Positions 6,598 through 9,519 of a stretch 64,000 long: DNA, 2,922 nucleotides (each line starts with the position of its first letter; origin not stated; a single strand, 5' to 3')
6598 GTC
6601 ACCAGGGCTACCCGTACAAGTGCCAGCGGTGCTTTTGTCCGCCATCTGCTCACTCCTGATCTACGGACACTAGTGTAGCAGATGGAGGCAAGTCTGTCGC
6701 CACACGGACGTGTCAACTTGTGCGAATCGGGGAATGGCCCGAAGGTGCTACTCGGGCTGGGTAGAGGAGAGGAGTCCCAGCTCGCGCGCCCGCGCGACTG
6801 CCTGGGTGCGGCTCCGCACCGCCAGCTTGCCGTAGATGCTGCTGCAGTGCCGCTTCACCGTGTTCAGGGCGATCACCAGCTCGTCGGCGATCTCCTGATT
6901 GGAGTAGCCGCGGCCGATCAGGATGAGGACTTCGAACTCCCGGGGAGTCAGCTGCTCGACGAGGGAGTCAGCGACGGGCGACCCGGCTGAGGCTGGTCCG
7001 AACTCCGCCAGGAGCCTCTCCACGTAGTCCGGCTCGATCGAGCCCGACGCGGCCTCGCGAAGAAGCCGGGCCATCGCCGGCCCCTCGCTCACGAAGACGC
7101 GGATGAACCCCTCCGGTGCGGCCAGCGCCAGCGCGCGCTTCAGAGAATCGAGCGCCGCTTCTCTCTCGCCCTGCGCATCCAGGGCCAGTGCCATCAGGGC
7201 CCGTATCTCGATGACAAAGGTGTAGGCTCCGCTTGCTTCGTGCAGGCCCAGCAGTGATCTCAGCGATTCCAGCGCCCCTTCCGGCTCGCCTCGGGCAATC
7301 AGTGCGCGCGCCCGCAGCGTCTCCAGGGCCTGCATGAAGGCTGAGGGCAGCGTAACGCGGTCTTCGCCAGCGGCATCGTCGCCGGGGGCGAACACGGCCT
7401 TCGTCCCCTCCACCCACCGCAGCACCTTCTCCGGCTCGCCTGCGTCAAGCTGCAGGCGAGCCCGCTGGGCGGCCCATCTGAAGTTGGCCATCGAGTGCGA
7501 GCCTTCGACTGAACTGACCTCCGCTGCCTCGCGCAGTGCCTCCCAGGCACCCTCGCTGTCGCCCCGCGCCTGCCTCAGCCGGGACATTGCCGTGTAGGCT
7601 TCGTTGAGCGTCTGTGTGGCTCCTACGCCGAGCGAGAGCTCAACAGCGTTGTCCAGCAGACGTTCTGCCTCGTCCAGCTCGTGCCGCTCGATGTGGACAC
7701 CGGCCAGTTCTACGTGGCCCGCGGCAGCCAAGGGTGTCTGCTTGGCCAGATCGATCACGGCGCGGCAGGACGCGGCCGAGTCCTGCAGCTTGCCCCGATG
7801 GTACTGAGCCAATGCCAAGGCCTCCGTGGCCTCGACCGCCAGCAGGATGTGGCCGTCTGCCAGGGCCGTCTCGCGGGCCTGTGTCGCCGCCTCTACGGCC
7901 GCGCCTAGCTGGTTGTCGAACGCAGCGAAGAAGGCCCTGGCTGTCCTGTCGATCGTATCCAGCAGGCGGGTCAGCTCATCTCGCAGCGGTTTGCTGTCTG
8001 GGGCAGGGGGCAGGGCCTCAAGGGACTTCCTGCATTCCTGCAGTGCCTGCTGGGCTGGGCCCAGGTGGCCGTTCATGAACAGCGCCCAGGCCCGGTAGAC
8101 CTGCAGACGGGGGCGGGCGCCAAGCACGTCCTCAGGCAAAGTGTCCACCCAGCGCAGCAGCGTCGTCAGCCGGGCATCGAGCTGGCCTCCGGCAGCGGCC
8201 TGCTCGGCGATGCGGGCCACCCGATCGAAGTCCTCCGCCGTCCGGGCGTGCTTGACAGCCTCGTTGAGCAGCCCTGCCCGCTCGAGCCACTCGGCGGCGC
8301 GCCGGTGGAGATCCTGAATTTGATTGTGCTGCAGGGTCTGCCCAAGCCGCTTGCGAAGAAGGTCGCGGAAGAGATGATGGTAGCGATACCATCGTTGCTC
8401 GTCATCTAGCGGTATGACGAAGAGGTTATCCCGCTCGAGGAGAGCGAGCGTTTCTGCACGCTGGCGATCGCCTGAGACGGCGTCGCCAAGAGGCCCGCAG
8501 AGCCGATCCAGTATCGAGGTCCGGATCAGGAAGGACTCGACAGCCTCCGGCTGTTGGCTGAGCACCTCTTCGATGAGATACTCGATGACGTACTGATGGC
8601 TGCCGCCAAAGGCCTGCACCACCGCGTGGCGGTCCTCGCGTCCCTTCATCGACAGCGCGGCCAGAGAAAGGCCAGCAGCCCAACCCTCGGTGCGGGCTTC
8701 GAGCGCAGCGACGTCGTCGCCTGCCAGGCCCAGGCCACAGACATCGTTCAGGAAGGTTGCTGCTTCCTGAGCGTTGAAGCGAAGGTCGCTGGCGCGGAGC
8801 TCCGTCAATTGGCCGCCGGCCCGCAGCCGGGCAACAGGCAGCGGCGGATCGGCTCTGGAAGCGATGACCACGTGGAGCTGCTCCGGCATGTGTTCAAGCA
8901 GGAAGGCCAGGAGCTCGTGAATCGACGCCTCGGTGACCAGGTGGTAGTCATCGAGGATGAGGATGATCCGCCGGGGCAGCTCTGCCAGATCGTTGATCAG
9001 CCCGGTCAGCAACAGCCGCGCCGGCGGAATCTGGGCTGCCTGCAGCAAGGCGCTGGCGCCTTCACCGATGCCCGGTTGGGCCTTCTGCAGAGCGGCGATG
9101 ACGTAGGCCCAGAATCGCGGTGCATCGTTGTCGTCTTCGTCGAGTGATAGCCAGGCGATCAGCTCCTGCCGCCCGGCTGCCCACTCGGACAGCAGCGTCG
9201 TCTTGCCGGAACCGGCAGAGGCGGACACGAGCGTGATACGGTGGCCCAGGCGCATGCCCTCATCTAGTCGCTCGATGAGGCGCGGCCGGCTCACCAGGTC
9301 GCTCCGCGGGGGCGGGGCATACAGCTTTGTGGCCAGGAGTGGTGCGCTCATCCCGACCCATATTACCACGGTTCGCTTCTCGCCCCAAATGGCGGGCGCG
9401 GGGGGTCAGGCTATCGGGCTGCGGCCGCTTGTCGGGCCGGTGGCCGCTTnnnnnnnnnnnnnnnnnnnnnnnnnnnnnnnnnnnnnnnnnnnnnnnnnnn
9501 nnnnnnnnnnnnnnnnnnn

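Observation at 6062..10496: MalT-like STAND regulator flanked by a full-length and a decayed EEP nuclease/phosphatase paralog (diverged direct repeats)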

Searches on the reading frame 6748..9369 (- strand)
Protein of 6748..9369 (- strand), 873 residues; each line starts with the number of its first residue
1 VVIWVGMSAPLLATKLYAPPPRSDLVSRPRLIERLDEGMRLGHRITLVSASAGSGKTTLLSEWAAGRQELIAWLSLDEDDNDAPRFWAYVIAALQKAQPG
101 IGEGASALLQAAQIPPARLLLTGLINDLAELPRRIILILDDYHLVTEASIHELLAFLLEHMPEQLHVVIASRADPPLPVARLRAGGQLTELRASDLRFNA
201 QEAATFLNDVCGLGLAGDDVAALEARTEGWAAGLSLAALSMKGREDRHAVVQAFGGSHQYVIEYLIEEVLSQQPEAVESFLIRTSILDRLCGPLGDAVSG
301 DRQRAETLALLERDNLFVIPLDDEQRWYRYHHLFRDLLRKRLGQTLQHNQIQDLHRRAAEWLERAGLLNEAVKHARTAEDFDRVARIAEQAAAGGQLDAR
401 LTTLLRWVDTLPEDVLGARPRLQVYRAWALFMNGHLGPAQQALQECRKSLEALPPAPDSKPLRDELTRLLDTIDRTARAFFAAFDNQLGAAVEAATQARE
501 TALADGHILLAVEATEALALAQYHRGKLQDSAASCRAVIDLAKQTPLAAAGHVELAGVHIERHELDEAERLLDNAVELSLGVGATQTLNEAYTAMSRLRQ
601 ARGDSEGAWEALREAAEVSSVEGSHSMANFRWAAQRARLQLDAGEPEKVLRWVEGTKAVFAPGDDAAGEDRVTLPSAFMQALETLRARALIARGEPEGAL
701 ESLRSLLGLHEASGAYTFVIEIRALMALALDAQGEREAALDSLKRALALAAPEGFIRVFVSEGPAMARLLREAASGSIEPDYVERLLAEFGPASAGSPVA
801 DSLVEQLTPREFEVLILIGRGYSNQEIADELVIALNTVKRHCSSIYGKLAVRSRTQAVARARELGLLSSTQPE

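Call 6: search_protein_families(library=pfam, proteins=[window:6748-9369:-], max_evalue=0.01)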
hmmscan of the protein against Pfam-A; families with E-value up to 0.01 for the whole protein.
window:6748-9369:- (873 aa): 12 families
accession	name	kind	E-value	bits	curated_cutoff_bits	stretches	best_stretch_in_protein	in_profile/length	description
PF17874.7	TPR_MalT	-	1.3e-41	143.4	45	1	477-773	47-333/336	MalT-like TPR region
PF00196.25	GerE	-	6.2e-16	58.2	23.5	1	806-860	2-56/57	Bacterial regulatory proteins, luxR family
PF13191.12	AAA_16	-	2.9e-07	31.6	32.6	1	40-169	20-166/167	AAA ATPase domain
PF08281.18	Sigma70_r4_2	-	2.9e-06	27.3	25.7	1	801-841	5-46/54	Sigma-70, region 4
PF07719.23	TPR_2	-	0.00011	22.5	27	0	725-750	6-31/34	Tetratricopeptide repeat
PF05729.18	NACHT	-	0.00028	21.2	26.7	1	47-181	4-138/167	NACHT domain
PF13401.12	AAA_22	-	0.0003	21.6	27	1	42-157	4-108/130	AAA domain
PF13481.12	AAA_25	-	0.0019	18.3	27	1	23-65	13-55/195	AAA domain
PF13428.12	TPR_14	-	0.0035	18.3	23.5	0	685-713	6-34/44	Tetratricopeptide repeat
PF25199.1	nSTAND_NTPase5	-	0.0063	16.8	34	0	37-64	35-62/145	Novel STAND NTPase 5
PF13424.12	TPR_12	-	0.0066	17.1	30.1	1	549-618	3-74/77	Tetratricopeptide repeat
PF13432.12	TPR_16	-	0.0095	16.8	32.7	1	493-542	15-61/65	Tetratricopeptide repeat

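Call 7: search_protein_families(library=ncbifam, proteins=[window:6748-9369:-], max_evalue=0.01)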
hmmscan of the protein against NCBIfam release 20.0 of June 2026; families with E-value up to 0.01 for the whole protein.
window:6748-9369:- (873 aa): 22 families
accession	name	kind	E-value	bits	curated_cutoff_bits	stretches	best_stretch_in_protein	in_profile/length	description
NF003420.0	PRK04841.1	equivalog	4e-127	425.5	537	3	11-544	2-523/903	HTH-type transcriptional regulator MalT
TIGR03020.2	EpsA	equivalog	1.1e-12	48.2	170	1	800-862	183-246/247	XrtB/PEP-CTERM-associated transcriptional regulator EpsA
NF007505.1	PRK10100.1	equivalog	1.5e-11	44.4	250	1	805-862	143-200/204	biofilm master transcriptional regulator CsgD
NF047785.1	respo_reg_MadR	equivalog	2.9e-11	43.1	300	1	804-867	146-209/209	MadR family response regulator transcription factor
NF041830.1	RR_TF_ErdR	exception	3e-10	40.2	390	1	796-860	140-204/213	response regulator transcription factor ErdR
NF007935.0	PRK10651.1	equivalog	1.5e-09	37.4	250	1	770-858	120-207/216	two-component system response regulator NarL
NF011896.0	PRK15369.1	equivalog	4.2e-08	33.1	242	1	801-866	144-209/211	two component system response regulator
NF052445.1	RespRegMctR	equivalog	1.9e-07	30.7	300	1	805-858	143-196/205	two-component system response regulator MctR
NF052366.1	photon_PedR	equivalog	2.1e-07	31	120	1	806-864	2-60/74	photosynthetic electron transport-dependent transcriptional regulator PedR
NF007708.0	PRK10403.1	equivalog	4.9e-07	29.4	343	1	804-857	151-204/215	nitrate/nitrite response regulator protein NarP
NF007403.0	PRK09935.1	equivalog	5.1e-07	29.5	271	1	801-862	144-205/210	fimbria biosynthesis transcriptional regulator FimZ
NF041673.1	transregRamA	equivalog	5.1e-07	29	500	1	797-867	209-279/280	acetate metabolism transcriptional regulator RamA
NF041232.1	BagY_FevT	exception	1e-06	27.9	700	1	805-860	295-350/367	LuxR family transcriptional regulator BagY/FevT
NF040749.1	tetrathio_RR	equivalog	2.5e-06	27.4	290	1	804-860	131-187/191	tetrathionate respiration response regulator TtrR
TIGR03541.1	reg_near_HchA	equivalog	7.4e-06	25.6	215.6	1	801-865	166-230/232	PA1136 family autoinducer-binding transcriptional regulator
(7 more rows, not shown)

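Call 13: find_encoding_contigs(protein=window:6748-9369:-, flank=10000, max_places=6)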
Protein window:6748-9369:- (873 aa): no gene with exactly this product is on record in the collection.

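Call 22: find_related_loci(query=window:6748-9369:-, collection=metagenome_contigs, flank=6000)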
Query window:6748-9369:- (873 aa) in metagenome_contigs; peptide patterns used: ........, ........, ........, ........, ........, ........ (x = any residue, [..] = any of these).
598 stretches matched a pattern (row limit reached: there are more); 225 encode a relative of the query (tblastn E <= 1e-3); the best 80 are kept; 80 distinct loci.
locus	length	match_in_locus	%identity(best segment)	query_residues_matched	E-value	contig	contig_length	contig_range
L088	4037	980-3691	59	5-870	0e+0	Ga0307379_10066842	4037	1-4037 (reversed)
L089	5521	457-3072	59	7-871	0e+0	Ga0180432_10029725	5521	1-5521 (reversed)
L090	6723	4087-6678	55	7-796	0e+0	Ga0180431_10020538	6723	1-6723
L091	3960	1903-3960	61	7-693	0e+0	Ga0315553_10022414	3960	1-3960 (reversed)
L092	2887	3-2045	60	195-871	0e+0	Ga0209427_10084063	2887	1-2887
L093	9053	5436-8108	40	11-867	2e-162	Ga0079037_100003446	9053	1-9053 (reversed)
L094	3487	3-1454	53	390-871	2e-137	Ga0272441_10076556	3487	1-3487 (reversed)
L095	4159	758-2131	49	10-867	4e-94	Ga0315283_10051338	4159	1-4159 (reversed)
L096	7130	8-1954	34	251-867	6e-90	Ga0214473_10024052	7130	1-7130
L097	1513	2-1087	44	112-872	4e-65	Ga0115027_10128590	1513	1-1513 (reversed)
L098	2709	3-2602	56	28-869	9e-77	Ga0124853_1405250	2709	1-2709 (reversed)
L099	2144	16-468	48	718-867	1e-31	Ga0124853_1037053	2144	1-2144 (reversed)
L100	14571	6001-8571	28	25-867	5e-29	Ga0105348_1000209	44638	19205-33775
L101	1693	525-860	53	749-859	4e-24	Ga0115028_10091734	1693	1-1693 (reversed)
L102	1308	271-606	49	749-859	2e-21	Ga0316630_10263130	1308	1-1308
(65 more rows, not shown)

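Call 29: search_protein_families(library=padloc, proteins=[window:6748-9369:-], max_evalue=0.01)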
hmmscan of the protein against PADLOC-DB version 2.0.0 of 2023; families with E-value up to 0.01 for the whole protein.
window:6748-9369:- (873 aa): 3 families
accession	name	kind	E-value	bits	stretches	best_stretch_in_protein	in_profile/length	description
PDLC01855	CARF3--CARF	-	2.5e-07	28.6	1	800-848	211-259/288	-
PDLC01851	CARF3--CARF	-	3.2e-07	28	1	803-861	206-264/279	-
PDLC04140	mad8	-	0.0013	16.3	0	44-62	28-46/314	mads_8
